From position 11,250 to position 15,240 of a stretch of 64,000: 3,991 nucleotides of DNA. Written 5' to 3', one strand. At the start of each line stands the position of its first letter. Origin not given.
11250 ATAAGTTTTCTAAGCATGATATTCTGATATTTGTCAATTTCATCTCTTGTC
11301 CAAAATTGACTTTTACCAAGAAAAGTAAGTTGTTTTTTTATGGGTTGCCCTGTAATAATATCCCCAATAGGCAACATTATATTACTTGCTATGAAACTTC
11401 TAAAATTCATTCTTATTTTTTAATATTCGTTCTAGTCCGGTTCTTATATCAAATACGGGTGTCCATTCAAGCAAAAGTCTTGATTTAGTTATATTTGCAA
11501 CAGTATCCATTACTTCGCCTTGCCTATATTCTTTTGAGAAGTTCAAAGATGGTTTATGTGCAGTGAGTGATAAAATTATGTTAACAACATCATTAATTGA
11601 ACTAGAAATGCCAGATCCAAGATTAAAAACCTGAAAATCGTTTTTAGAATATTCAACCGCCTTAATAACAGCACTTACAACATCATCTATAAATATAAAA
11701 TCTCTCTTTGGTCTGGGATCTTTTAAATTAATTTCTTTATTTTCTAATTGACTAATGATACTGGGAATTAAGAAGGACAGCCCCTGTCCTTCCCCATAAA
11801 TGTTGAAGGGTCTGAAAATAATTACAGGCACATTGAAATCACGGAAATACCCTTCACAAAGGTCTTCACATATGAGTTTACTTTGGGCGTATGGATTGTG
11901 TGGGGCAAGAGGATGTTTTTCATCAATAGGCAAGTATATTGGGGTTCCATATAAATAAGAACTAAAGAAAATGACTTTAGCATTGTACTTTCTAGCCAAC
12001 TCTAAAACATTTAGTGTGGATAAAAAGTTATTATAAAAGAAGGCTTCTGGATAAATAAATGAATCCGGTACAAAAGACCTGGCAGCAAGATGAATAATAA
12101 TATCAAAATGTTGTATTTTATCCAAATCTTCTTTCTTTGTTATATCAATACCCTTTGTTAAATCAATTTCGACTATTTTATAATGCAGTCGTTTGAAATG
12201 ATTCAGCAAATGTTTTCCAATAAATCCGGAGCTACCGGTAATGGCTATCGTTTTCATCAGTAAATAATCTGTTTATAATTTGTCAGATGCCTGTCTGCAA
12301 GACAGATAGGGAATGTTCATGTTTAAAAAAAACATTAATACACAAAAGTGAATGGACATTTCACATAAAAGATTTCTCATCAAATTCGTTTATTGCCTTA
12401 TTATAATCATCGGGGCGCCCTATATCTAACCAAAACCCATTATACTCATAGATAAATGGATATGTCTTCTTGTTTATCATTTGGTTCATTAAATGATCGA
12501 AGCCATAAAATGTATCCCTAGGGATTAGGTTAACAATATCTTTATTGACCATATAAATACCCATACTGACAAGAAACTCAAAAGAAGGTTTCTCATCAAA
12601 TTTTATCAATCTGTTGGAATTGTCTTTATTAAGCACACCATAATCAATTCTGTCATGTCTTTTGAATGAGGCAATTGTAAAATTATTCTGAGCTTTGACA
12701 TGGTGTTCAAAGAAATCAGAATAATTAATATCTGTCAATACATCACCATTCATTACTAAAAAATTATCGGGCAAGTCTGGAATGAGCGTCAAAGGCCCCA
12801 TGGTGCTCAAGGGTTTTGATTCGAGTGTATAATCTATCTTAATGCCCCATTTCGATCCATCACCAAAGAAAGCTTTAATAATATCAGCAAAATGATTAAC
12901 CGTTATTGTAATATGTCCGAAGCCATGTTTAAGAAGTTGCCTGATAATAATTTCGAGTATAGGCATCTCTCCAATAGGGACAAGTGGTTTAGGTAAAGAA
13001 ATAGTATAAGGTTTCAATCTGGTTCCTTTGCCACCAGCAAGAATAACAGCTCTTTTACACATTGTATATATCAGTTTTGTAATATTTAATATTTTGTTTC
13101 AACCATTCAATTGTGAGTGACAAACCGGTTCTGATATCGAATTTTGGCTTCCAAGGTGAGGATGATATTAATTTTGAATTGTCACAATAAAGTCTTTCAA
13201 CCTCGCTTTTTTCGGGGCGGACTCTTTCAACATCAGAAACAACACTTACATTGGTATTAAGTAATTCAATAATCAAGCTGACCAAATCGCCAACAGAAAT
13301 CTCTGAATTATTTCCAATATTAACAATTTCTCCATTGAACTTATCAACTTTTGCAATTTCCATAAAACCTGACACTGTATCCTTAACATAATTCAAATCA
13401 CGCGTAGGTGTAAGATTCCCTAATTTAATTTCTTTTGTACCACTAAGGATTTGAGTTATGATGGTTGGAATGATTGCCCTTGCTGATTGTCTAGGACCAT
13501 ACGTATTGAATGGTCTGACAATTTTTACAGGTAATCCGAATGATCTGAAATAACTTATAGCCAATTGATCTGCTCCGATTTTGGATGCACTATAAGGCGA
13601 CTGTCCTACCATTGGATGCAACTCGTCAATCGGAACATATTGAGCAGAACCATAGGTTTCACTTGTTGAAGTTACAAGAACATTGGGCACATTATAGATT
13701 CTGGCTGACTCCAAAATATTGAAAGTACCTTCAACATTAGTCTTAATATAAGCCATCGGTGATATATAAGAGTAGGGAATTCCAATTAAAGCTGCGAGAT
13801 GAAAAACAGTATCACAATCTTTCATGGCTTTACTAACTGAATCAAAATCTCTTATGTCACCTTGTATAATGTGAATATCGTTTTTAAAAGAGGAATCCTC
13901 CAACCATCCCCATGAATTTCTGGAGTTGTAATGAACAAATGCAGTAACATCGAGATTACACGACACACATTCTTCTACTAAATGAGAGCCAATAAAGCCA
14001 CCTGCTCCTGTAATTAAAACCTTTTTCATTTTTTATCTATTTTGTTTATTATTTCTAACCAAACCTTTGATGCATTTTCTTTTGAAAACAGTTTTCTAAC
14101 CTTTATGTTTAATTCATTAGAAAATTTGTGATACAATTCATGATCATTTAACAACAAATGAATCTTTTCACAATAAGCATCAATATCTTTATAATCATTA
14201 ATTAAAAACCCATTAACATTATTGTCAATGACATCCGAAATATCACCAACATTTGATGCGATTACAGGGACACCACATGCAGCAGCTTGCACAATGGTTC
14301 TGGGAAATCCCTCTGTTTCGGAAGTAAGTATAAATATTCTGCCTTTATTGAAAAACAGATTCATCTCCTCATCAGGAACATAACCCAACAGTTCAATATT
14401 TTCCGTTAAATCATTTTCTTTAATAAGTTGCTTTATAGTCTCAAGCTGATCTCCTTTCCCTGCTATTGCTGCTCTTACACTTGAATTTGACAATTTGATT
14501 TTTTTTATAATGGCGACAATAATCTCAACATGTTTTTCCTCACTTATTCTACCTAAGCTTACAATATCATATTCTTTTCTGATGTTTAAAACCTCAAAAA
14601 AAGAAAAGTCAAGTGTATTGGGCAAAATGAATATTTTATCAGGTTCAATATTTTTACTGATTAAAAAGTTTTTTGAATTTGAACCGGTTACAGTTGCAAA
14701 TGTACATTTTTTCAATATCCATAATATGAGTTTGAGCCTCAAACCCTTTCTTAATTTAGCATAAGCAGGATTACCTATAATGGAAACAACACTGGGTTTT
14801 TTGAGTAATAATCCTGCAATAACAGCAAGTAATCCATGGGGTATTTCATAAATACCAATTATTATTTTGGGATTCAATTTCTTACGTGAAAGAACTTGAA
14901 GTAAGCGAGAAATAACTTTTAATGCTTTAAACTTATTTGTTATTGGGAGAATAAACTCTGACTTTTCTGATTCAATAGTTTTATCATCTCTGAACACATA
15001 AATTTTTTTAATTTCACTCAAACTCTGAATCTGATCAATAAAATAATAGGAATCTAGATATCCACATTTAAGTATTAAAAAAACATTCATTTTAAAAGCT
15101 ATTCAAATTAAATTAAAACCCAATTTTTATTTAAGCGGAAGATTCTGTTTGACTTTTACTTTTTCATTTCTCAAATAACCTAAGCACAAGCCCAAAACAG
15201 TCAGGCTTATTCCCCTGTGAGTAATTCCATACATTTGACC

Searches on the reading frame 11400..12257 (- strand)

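Call 11: search_protein_families(library=pfam, proteins=[window:11400-12257:-], max_evalue=0.001)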
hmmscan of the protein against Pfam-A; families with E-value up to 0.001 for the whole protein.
window:11400-12257:- (285 aa): 6 families
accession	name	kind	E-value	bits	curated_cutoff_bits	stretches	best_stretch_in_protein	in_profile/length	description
PF01370.27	Epimerase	-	3.9e-48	164.4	20.9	1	4-214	1-240/240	NAD dependent epimerase/dehydratase family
PF16363.11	GDP_Man_Dehyd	-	6.2e-41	141.4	27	1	38-277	60-331/332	GDP-mannose 4,6 dehydratase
PF07993.18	NAD_binding_4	-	3e-13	50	20.1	1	42-156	79-210/258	Male sterility protein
PF02719.21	Polysacc_synt_2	-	3.4e-11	43.3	20.2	1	38-237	62-252/293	Polysaccharide biosynthesis protein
PF04321.23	RmlD_sub_bind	-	5.5e-11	42.5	27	1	3-177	2-174/287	RmlD substrate binding domain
PF01073.25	3Beta_HSD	-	1.1e-10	41.5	22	1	34-204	49-232/280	3-beta hydroxysteroid dehydrogenase/isomerase family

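Call 39: search_protein_families(library=ncbifam, proteins=[window:11400-12257:-], max_evalue=1e-10)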
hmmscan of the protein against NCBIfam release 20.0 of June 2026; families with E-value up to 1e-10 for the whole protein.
window:11400-12257:- (285 aa): 13 families
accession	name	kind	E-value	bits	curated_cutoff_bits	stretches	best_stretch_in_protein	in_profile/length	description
TIGR04180.1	EDH_00030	hypoth_equivalog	1.5e-47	162.1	475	1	31-269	51-296/297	NAD-dependent 4,6-dehydratase LegB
TIGR01179.1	galE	equivalog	1.2e-35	123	262.3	2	47-155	64-178/332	UDP-glucose 4-epimerase GalE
TIGR01181.1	dTDP_gluc_dehyt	equivalog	4.6e-30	104.8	365.1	1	35-278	56-307/321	dTDP-glucose 4,6-dehydratase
TIGR02197.1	heptose_epim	equivalog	1.8e-23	83.2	274.6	1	4-281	1-312/316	ADP-glyceromanno-heptose 6-epimerase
NF011728.1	PRK15181.1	equivalog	1e-20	74.1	760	1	38-280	77-335/348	Vi polysaccharide biosynthesis UDP-N-acetylglucosaminuronic acid C-4 epimerase TviC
NF047922.1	GDPFucSynFcl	equivalog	4.4e-19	69.1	500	1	2-278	3-297/308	GDP-L-fucose synthase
NF007956.0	PRK10675.1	subfamily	3.7e-16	59.2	394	0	42-152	62-179/338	UDP-glucose 4-epimerase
NF007490.0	PRK10084.1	subfamily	6.6e-14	51.7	649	0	113-232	157-277/361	dTDP-glucose 4,6-dehydratase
TIGR01214.1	rmlD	equivalog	7e-14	51.6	224.05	1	3-164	1-161/285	dTDP-4-dehydrorhamnose reductase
TIGR02622.1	CDP_4_6_dhtase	equivalog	1.7e-13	50.5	278.45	1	20-280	44-328/352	CDP-glucose 4,6-dehydratase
NF007582.0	PRK10217.1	equivalog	4.7e-13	49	698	0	37-231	58-269/355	dTDP-glucose 4,6-dehydratase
TIGR01746.1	Thioester-redct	subfamily_domain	8.3e-12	45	213.35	0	36-158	76-201/371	thioester reductase domain-containing protein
NF008872.0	PRK11908.1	equivalog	3.2e-11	42.8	294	0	28-275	50-328/349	bifunctional UDP-4-keto-pentose/UDP-xylose synthase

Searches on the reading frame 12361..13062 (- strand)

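Call 11: search_protein_families(library=pfam, proteins=[window:12361-13062:-], max_evalue=0.001)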
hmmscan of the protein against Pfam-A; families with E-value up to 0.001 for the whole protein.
window:12361-13062:- (233 aa): 2 families
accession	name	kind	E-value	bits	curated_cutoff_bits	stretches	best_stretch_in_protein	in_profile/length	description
PF00483.29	NTP_transferase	-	4.8e-40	138.1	21.2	1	5-227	2-242/245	Nucleotidyl transferase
PF12804.13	NTP_transf_3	-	1.6e-09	38.6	27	1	5-69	1-59/160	MobA-like NTP transferase domain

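Call 39: search_protein_families(library=ncbifam, proteins=[window:12361-13062:-], max_evalue=1e-10)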
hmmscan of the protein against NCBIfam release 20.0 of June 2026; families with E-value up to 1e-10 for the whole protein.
window:12361-13062:- (233 aa): 15 families
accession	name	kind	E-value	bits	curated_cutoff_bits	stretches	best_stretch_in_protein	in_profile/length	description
NF052502.1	man1P_GTase_Rv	exception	1.3e-38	132.8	440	1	5-223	3-226/352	mannose-1-phosphate guanylyltransferase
TIGR03992.1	Arch_glmU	subfamily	1e-34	120.1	292.1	1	4-223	2-223/393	bifunctional sugar-1-phosphate nucleotidylyltransferase/acetyltransferase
NF049965.1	GlMnHpPGnyltfHddC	equivalog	1.3e-31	110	300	1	4-225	2-219/221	D-glycero-D-manno-heptose 1-phosphate guanosyltransferase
NF045761.1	NAMPUrTaseMurU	equivalog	1e-30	107.3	250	1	4-219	2-219/226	N-acetylmuramate alpha-1-phosphate uridylyltransferase MurU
TIGR01208.1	rmlA_long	equivalog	8.8e-28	97.2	320.25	1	4-225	1-232/353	glucose-1-phosphate thymidylyltransferase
NF041173.1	Sug_nt_acttase_Thmprot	equivalog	3e-23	82.4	600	1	4-219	2-219/405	bifunctional sugar-1-phosphate nucleotidylyltransferase/acetyltransferase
TIGR02091.1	glgC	equivalog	1.6e-20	73.5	424.9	1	98-223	113-255/364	glucose-1-phosphate adenylyltransferase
NF003670.0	PRK05293.1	equivalog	5.3e-20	71.7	470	1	98-223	118-254/382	glucose-1-phosphate adenylyltransferase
NF041313.1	UDPGP_AglF_Halo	equivalog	6.2e-20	71.6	400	1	4-222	2-229/234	UTP--glucose-1-phosphate uridylyltransferase AglF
TIGR02623.1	G1P_cyt_trans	equivalog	1.6e-19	70.4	300.25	0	4-68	2-66/255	glucose-1-phosphate cytidylyltransferase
TIGR01207.1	rmlA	equivalog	7.5e-19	67.9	360.65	1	5-179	2-182/286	glucose-1-phosphate thymidylyltransferase RfbA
NF002772.0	PRK02862.1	equivalog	4e-17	62.1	537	0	99-162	117-182/429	glucose-1-phosphate adenylyltransferase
NF012024.0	PRK15480.1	equivalog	1.1e-15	57.6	588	1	3-179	4-186/292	glucose-1-phosphate thymidylyltransferase RfbA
NF001947.0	PRK00725.1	subfamily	1.8e-14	53.4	470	0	98-177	130-220/426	glucose-1-phosphate adenylyltransferase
NF002023.0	PRK00844.1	subfamily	4.5e-13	48.8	458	0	97-176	117-207/408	glucose-1-phosphate adenylyltransferase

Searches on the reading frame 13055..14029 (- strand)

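Call 11: search_protein_families(library=pfam, proteins=[window:13055-14029:-], max_evalue=0.001)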
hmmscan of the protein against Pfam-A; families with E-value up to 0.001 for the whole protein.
window:13055-14029:- (324 aa): 9 families
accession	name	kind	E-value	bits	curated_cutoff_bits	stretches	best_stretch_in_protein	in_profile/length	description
PF16363.11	GDP_Man_Dehyd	-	3.3e-66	224.5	27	1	5-304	1-330/332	GDP-mannose 4,6 dehydratase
PF01370.27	Epimerase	-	5.2e-56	190.2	20.9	1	4-239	1-240/240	NAD dependent epimerase/dehydratase family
PF01073.25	3Beta_HSD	-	5.4e-21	75.3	22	1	5-217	1-220/280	3-beta hydroxysteroid dehydrogenase/isomerase family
PF02719.21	Polysacc_synt_2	-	8.5e-19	68.3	20.2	1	4-258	1-248/293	Polysaccharide biosynthesis protein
PF07993.18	NAD_binding_4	-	8.6e-13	48.5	20.1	1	6-205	1-237/258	Male sterility protein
PF13460.12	NAD_binding_10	-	7.5e-11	42.7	27.2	1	8-173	1-143/184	NAD(P)H-binding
PF00106.31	adh_short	-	1.2e-07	31.9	26.6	1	2-73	1-72/195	short chain dehydrogenase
PF04321.23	RmlD_sub_bind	-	2.3e-06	27.4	27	1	3-155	2-134/287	RmlD substrate binding domain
PF05368.20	NmrA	-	3.1e-06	27.4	27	1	2-78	3-76/298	NmrA-like family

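Call 39: search_protein_families(library=ncbifam, proteins=[window:13055-14029:-], max_evalue=1e-10)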
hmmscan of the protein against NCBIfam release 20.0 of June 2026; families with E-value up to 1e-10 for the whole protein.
window:13055-14029:- (324 aa): 21 families
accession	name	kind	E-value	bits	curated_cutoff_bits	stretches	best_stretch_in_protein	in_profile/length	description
TIGR04180.1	EDH_00030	hypoth_equivalog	3.8e-144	479.2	475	1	4-297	1-296/297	NAD-dependent 4,6-dehydratase LegB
TIGR01181.1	dTDP_gluc_dehyt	equivalog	1.3e-54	185.5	365.1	1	3-318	1-319/321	dTDP-glucose 4,6-dehydratase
TIGR01179.1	galE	equivalog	4.1e-34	117.9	262.3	1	3-314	1-329/332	UDP-glucose 4-epimerase GalE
NF007582.0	PRK10217.1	equivalog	1.5e-31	109.8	698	1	1-318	1-339/355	dTDP-glucose 4,6-dehydratase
NF007490.0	PRK10084.1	subfamily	1.1e-30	106.9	649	1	3-317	2-341/361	dTDP-glucose 4,6-dehydratase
TIGR02622.1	CDP_4_6_dhtase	equivalog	3.6e-30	105.3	278.45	1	2-316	5-336/352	CDP-glucose 4,6-dehydratase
NF011728.1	PRK15181.1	equivalog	8.3e-29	100.7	760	1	2-311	16-338/348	Vi polysaccharide biosynthesis UDP-N-acetylglucosaminuronic acid C-4 epimerase TviC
NF042423.1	oxyalk_red_Shew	equivalog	3e-25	89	580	1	2-226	9-221/331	2-alkyl-3-oxoalkanoate reductase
TIGR03466.1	HpnA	hypoth_equivalog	1.4e-22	80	367.65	1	3-197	2-191/327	hopanoid-associated sugar epimerase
NF008872.0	PRK11908.1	equivalog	9.5e-20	70.9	294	1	1-271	1-285/349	bifunctional UDP-4-keto-pentose/UDP-xylose synthase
NF005998.1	PRK08125.1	equivalog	7.6e-19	67.5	777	1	2-259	316-587/649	bifunctional UDP-4-amino-4-deoxy-L-arabinose formyltransferase/UDP-glucuronic acid oxidase ArnA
TIGR01472.1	gmd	equivalog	4.2e-18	65.7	415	1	2-268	1-279/342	GDP-mannose 4,6-dehydratase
TIGR03589.1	PseB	equivalog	4.7e-18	65.2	407.75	1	2-260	5-247/324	UDP-N-acetylglucosamine 4,6-dehydratase (inverting)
NF007956.0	PRK10675.1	subfamily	5e-18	65.3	394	1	3-182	2-186/338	UDP-glucose 4-epimerase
TIGR02197.1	heptose_epim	equivalog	4.4e-16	58.9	274.6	1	4-263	1-268/316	ADP-glyceromanno-heptose 6-epimerase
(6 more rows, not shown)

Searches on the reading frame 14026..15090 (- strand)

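Call 11: search_protein_families(library=pfam, proteins=[window:14026-15090:-], max_evalue=0.001)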
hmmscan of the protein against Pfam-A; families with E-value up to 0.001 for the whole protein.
window:14026-15090:- (354 aa): 5 families
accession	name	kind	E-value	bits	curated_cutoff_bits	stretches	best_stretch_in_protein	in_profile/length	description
PF00534.26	Glycos_transf_1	-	4.9e-37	127.5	26.4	1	167-325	8-167/172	Glycosyl transferases group 1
PF13692.12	Glyco_trans_1_4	-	4.3e-29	102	27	1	175-316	3-142/142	Glycosyl transferases group 1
PF13439.12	Glyco_transf_4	-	6.7e-05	23.4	28.5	1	43-162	44-168/170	Glycosyltransferase Family 4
PF13524.12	Glyco_trans_1_2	-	6.9e-05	23.3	25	1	204-318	14-116/144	Glycosyl transferase-like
PF20706.3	GT4-conflict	-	0.0001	21.8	26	1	173-291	197-323/385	Family 4 Glycosyltransferase in conflict systems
